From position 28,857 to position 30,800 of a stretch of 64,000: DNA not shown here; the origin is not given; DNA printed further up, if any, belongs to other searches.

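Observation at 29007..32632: T-box leader with an apparent tyrosine (UAC) specifier controls a Na+/solute symporter + acyl-CoA ligase operon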

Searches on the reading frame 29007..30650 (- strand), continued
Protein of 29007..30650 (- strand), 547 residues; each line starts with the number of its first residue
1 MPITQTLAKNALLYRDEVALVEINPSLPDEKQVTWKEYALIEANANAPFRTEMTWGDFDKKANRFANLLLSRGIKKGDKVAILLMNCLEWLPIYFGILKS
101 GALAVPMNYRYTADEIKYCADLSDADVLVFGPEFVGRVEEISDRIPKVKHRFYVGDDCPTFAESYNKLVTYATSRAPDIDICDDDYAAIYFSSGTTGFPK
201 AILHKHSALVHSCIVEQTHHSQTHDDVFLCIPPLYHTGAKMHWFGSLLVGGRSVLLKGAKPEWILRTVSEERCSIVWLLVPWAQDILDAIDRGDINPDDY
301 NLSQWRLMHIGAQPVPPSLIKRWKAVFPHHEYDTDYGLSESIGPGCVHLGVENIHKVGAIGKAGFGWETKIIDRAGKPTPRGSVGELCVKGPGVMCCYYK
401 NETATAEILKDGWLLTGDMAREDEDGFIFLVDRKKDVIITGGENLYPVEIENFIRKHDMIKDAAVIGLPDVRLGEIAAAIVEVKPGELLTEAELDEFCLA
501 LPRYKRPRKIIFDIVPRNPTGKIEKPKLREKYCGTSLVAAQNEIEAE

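Call 25: search_protein_families(library=ncbifam, proteins=[L013:7659-9395:+, L065:3494-4063:+, L012:10092-11399:+, L005:11446-11877:+, L037:3561-3965:+, L031:2935-3726:+, L079:3682-5403:-], max_evalue=0.00001)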
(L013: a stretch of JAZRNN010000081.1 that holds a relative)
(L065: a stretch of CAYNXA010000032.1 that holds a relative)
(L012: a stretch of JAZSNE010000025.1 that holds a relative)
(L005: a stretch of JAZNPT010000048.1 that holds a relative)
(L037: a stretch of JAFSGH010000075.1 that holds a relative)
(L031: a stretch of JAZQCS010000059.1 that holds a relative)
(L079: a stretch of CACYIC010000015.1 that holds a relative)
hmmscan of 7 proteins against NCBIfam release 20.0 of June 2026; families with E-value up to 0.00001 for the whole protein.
L013:7659-9395:+ (578 aa): 25 families
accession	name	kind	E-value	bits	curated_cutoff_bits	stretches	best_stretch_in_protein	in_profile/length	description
TIGR03336.1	IOR_alpha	equivalog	1.4e-225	750.2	650.9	1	1-573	1-595/595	indolepyruvate ferredoxin oxidoreductase subunit alpha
NF009589.0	PRK13030.1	subfamily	8e-33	113.2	816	1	93-456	146-549/1170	indolepyruvate ferredoxin oxidoreductase family protein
TIGR03710.1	OAFO_sf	subfamily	2.4e-22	79.3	482.75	1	4-78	195-272/561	2-oxoacid:acceptor oxidoreductase subunit alpha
NF009588.0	PRK13029.1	subfamily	5e-21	74.4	952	2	93-290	146-360/1196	indolepyruvate ferredoxin oxidoreductase family protein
NF006412.0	PRK08659.1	equivalog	5.3e-21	75.2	411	1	3-184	6-196/378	2-oxoacid:acceptor oxidoreductase subunit alpha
NF005507.0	PRK07119.1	subfamily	1.4e-14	53.7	399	1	2-176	4-187/352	3-methyl-2-oxobutanoate dehydrogenase subunit VorB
NF007206.0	PRK09627.1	equivalog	2.2e-13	49.9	579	1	7-181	8-191/375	2-oxoglutarate synthase subunit alpha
NF040682.1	PorA_Arch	equivalog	8e-12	44.8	550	1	3-101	4-105/387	pyruvate synthase subunit PorA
NF006232.0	PRK08366.1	equivalog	1.2e-09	37.3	646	1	2-171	7-182/394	2-ketoisovalerate ferredoxin oxidoreductase subunit alpha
NF004813.0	PRK06163.1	equivalog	2.9e-09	36.9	240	1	382-509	58-171/202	hypothetical protein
TIGR04105.1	FeFe_hydrog_B1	subfamily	4e-09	35.7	450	1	491-575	78-161/462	monomeric [FeFe] hydrogenase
TIGR03846.1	sulfopy_beta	equivalog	6.4e-08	32.7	221.5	1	383-507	44-153/182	sulfopyruvate decarboxylase subunit beta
TIGR02700.1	flavo_MJ0208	hypoth_equivalog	1.3e-07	31.1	251.35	1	527-575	147-196/234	dihydromethanopterin reductase (acceptor)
TIGR02179.1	PorD_KorD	subfamily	4.4e-07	29.9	60.05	1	527-577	24-76/78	2-oxoacid:acceptor oxidoreductase, delta subunit, pyruvate/2-ketoisovalerate family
NF006233.0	PRK08367.1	equivalog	5e-07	28.9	625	1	1-88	3-95/394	pyruvate ferredoxin oxidoreductase subunit alpha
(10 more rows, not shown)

L065:3494-4063:+ (189 aa): 25 families
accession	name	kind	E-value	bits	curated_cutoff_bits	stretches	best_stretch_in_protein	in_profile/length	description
NF005325.0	PRK06853.1-5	equivalog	8.1e-87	289.9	230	1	2-188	3-190/192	indolepyruvate oxidoreductase subunit beta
NF005322.0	PRK06853.1-2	equivalog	2.9e-71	239.3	237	1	3-188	6-192/197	indolepyruvate oxidoreductase subunit beta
NF005323.0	PRK06853.1-3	equivalog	2.7e-59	200.4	238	1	3-187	7-193/197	indolepyruvate oxidoreductase subunit beta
TIGR03334.1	IOR_beta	equivalog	4.4e-59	199.7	205.8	1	4-186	2-188/189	indolepyruvate ferredoxin oxidoreductase subunit beta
NF005326.0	PRK06853.1-6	equivalog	1e-50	172.4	348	1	3-186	4-193/202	indolepyruvate oxidoreductase subunit beta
NF004915.0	PRK06274.1-1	equivalog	5.9e-40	136.8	274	1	1-188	1-191/194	indolepyruvate oxidoreductase subunit beta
NF004918.0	PRK06274.1-4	equivalog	5.5e-39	134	278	1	1-184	1-187/202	indolepyruvate oxidoreductase subunit beta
NF004917.0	PRK06274.1-3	equivalog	6.1e-39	134.1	284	1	1-184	1-188/203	indolepyruvate oxidoreductase subunit beta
NF005324.0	PRK06853.1-4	equivalog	3.5e-38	131.4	222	1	1-188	1-188/196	indolepyruvate oxidoreductase subunit beta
NF005328.0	PRK06853.2-2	equivalog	1.1e-31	110.1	240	1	4-185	5-179/192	indolepyruvate oxidoreductase subunit beta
NF004916.0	PRK06274.1-2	equivalog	5.2e-29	101.6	227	1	1-186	1-173/178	indolepyruvate oxidoreductase subunit beta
NF005327.0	PRK06853.2-1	equivalog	1.1e-21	77.5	242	1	4-153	5-152/194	indolepyruvate oxidoreductase subunit beta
TIGR02175.1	PorC_KorC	subfamily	1.2e-16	61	81.1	1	5-187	4-173/177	2-oxoacid:acceptor oxidoreductase, gamma subunit, pyruvate/2-ketoisovalerate family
NF005329.0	PRK06853.2-4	equivalog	4.6e-16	59.5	267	1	4-96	3-101/175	indolepyruvate oxidoreductase subunit beta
NF006211.0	PRK08338.1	equivalog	7.9e-15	54.8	239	1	5-109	3-106/170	2-oxoacid:ferredoxin oxidoreductase subunit gamma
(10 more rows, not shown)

L012:10092-11399:+ (435 aa): 10 families
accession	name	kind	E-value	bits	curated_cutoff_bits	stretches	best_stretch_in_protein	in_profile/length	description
TIGR02155.1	PA_CoA_ligase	equivalog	1e-160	534.9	646.3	1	10-431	1-422/422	phenylacetate--CoA ligase PaaK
NF041878.1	paak_haloarch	equivalog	5.3e-149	496.4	700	1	8-431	4-427/427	phenylacetate--CoA ligase PaaK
NF053551.1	FlxY_rubin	equivalog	8.5e-57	192.8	520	1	9-431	1-424/424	flexirubin biosynthesis putative acyl-CoA ligase FlxY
NF045666.1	DVU1553_fam_AMP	equivalog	2.9e-55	187.7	300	1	10-327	16-330/331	DVU_1553 family AMP-dependent CoA ligase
TIGR03335.1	F390_ftsA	equivalog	4.5e-44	150.9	458.7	1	4-347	1-348/445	coenzyme F390 synthetase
NF041217.1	BagE_FevW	exception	7e-35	120.8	800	1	13-413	9-394/424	bagremycin/ferroverdin synthetase BagE/FevW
TIGR02304.1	aden_form_hyp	equivalog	9.3e-11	41.3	251.9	1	166-359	177-363/430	F390 synthetase-related protein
NF004837.0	PRK06187.1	subfamily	1.2e-09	37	476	1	81-284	167-375/531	long-chain-fatty-acid--CoA ligase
TIGR01733.1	AA-adenyl-dom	subfamily_domain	2.2e-06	26.8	317.4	0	154-285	186-323/409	amino acid adenylation domain-containing protein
NF005220.0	PRK06710.1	equivalog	4.3e-06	25.1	1116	0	193-376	316-502/563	long-chain-fatty-acid--CoA ligase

L005:11446-11877:+ (143 aa): 0 families

L037:3561-3965:+ (134 aa): 4 families
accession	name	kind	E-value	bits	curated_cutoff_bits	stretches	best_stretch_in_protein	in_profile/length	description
TIGR00369.1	unchar_dom_1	domain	3.8e-20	72.1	36.6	1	22-128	7-115/117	hotdog fold thioesterase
TIGR02286.1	PaaD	equivalog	1.8e-15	57.1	118.9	1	21-122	4-105/114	hydroxyphenylacetyl-CoA thioesterase PaaI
NF008675.0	PRK11688.1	equivalog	2.6e-09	37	107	0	74-124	100-149/156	thioesterase family protein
NF047425.1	MenI_Listeria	exception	4.4e-06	26.4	185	1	22-122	8-110/122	1,4-dihydroxy-2-naphthoyl-CoA hydrolase MenI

L031:2935-3726:+ (263 aa): 0 families

L079:3682-5403:- (573 aa): 3 families
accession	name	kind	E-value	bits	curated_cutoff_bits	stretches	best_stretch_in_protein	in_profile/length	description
NF000013.1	tet_NaH_anti_35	exception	1.1e-61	209.1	750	1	219-566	1-358/369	tetracycline efflux Na+/H+ antiporter family transporter Tet(35)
NF052307.1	ArgOrthExpArcD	equivalog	1.8e-11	43.5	650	1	420-543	111-224/469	arginine/ornithine antiporter ArcD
TIGR00931.1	antiport_nhaC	equivalog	4.3e-08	32.3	370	1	373-546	48-211/454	Na+/H+ antiporter NhaC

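Call 26: search_protein_families(library=pfam, proteins=[L013:7659-9395:+, L065:3494-4063:+, L012:10092-11399:+, L005:11446-11877:+, L037:3561-3965:+, L031:2935-3726:+, L079:3682-5403:-], max_evalue=0.00001)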
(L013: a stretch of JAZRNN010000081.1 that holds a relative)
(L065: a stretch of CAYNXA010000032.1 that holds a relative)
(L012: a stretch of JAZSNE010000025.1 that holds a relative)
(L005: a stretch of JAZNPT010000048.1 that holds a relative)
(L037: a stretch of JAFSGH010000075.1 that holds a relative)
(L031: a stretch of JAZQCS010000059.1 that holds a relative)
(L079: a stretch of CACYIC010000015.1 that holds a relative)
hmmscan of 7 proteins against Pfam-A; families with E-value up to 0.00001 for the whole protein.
L013:7659-9395:+ (578 aa): 6 families
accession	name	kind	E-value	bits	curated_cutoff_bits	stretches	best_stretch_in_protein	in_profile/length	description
PF02775.26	TPP_enzyme_C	-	3.6e-25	89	21.9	1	362-507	1-150/151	Thiamine pyrophosphate enzyme, C-terminal TPP binding domain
PF01855.24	POR_N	-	4.7e-16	59.7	27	1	14-201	2-191/231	Pyruvate flavodoxin/ferredoxin oxidoreductase, thiamine diP-bdg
PF00037.32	Fer4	-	7e-08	32.4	21.1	1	551-574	1-24/24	4Fe-4S binding domain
PF13237.11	Fer4_10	-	9.2e-08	32.4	25.5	0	527-569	6-53/53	4Fe-4S dicluster domain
PF12837.12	Fer4_6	-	2.9e-07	30.6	25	1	550-573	1-24/24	4Fe-4S binding domain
PF12797.12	Fer4_2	-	4.7e-06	26.7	24.5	0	550-570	2-22/22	4Fe-4S binding domain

L065:3494-4063:+ (189 aa): 1 family
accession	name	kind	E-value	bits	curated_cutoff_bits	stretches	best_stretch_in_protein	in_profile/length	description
PF01558.24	POR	-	3.6e-43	148.2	27.4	1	11-186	1-172/173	Pyruvate ferredoxin/flavodoxin oxidoreductase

L012:10092-11399:+ (435 aa): 3 families
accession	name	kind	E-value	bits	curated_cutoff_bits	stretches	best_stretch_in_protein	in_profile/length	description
PF14535.12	AMP-binding_C_2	-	5.8e-29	100.7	25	1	336-431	1-96/96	AMP-binding enzyme C-terminal domain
PF00501.34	AMP-binding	-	4.8e-14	52.4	29.9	1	61-286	151-374/384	AMP-binding enzyme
PF04443.18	LuxE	-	4e-08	33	24.9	1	221-318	265-365/391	Acyl-protein synthetase, LuxE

L005:11446-11877:+ (143 aa): 4 families
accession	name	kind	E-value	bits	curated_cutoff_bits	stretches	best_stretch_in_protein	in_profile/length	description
PF19571.5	ACT_8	-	1.2e-31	109.9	23.5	1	1-137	1-135/141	ACT domain pair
PF01842.31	ACT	-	3.3e-15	56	27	2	71-127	2-58/66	ACT domain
PF22629.2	ACT_AHAS_ss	-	1.4e-07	32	27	0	6-60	1-56/67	AHAS small subunit-like ACT domain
PF13291.12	ACT_4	-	5.1e-06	27.5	27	0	5-46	8-49/80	ACT domain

L037:3561-3965:+ (134 aa): 3 families
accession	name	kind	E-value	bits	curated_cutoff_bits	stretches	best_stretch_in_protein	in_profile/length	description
PF03061.28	4HBT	-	1.4e-18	67.4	20.6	1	47-121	1-78/79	Thioesterase superfamily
PF13622.12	4HBT_3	-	2.8e-08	34.3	24.3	1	47-120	9-74/83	Acyl-CoA thioesterase N-terminal domain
PF14539.12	DUF4442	-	2.5e-06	28.1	25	1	14-73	12-69/132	Domain of unknown function (DUF4442)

L031:2935-3726:+ (263 aa): 1 family
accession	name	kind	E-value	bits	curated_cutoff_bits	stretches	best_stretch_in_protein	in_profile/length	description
PF04909.20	Amidohydro_2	-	1e-25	91.5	26.4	1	3-261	1-288/289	Amidohydrolase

L079:3682-5403:- (573 aa): 1 family
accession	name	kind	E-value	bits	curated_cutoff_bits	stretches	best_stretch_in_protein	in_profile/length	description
PF03553.21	Na_H_antiporter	-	9.7e-51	173.3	23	1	236-542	27-303/303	Na+/H+ antiporter family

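Call 50: search_protein_families(library=pfam, proteins=[L043:2111-3973:+, L043:3977-4657:+, L043:4953-5393:+, L043:5380-5901:+, L003:12433-13617:+, L003:10000-10656:+, L044:9742-11472:+, L044:4666-5598:+], max_evalue=0.00001)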
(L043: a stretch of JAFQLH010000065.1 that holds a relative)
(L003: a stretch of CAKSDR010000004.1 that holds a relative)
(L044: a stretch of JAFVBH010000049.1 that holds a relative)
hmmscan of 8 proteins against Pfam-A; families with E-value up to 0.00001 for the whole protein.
L043:2111-3973:+ (620 aa): 2 families
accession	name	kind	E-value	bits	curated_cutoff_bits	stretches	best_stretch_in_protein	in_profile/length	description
PF00501.34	AMP-binding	-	1.5e-66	225.2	29.9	1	309-617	2-304/384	AMP-binding enzyme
PF01261.30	AP_endonuc_2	-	5.7e-32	111.8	31.1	1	30-252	4-232/249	Xylose isomerase-like TIM barrel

L043:3977-4657:+ (226 aa): 2 families
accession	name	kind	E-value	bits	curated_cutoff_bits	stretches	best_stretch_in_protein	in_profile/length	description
PF13193.12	AMP-binding_C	-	1.7e-19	71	24.5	1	126-201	1-76/76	AMP-binding enzyme C-terminal domain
PF00501.34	AMP-binding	-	1.8e-19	70.2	29.9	1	5-75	314-384/384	AMP-binding enzyme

L043:4953-5393:+ (146 aa): 1 family
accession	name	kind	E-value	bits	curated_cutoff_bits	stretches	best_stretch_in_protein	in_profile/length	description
PF07009.16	NusG_II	-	7.6e-28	97.2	29.6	1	34-138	3-106/107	NusG domain II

L043:5380-5901:+ (173 aa): 1 family
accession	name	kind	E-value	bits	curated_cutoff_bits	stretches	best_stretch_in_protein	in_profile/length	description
PF07456.16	Hpre_diP_synt_I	-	1.5e-37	129.3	30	1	19-161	1-145/147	Heptaprenyl diphosphate synthase component I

L003:12433-13617:+ (394 aa): 2 families
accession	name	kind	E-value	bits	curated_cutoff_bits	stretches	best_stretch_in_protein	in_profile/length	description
PF00155.27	Aminotran_1_2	-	2.7e-38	132.6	19.7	1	28-384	2-358/361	Aminotransferase class I and II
PF12897.13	Asp_aminotransf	-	1.7e-13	50.6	27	1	91-370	98-388/421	Aspartate amino-transferase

L003:10000-10656:+ (218 aa): 0 families

L044:9742-11472:+ (576 aa): 1 family
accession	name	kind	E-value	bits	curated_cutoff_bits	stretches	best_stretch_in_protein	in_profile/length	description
PF01432.26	Peptidase_M3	-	1.8e-27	97.3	27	1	318-558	182-454/457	Peptidase family M3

L044:4666-5598:+ (310 aa): 1 family
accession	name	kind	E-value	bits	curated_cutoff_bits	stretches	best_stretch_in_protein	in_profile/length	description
PF03372.29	Exo_endo_phos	-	4.8e-13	49.8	24.5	1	77-300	13-225/225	Endonuclease/Exonuclease/phosphatase family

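Call 55: find_encoding_contigs(protein=window:29007-30650:-, flank=10000, max_places=3)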
Protein window:29007-30650:- (547 aa): no gene with exactly this product is on record in the collection.

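Call 56: find_encoding_contigs(protein=P0001, flank=10000, max_places=3)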
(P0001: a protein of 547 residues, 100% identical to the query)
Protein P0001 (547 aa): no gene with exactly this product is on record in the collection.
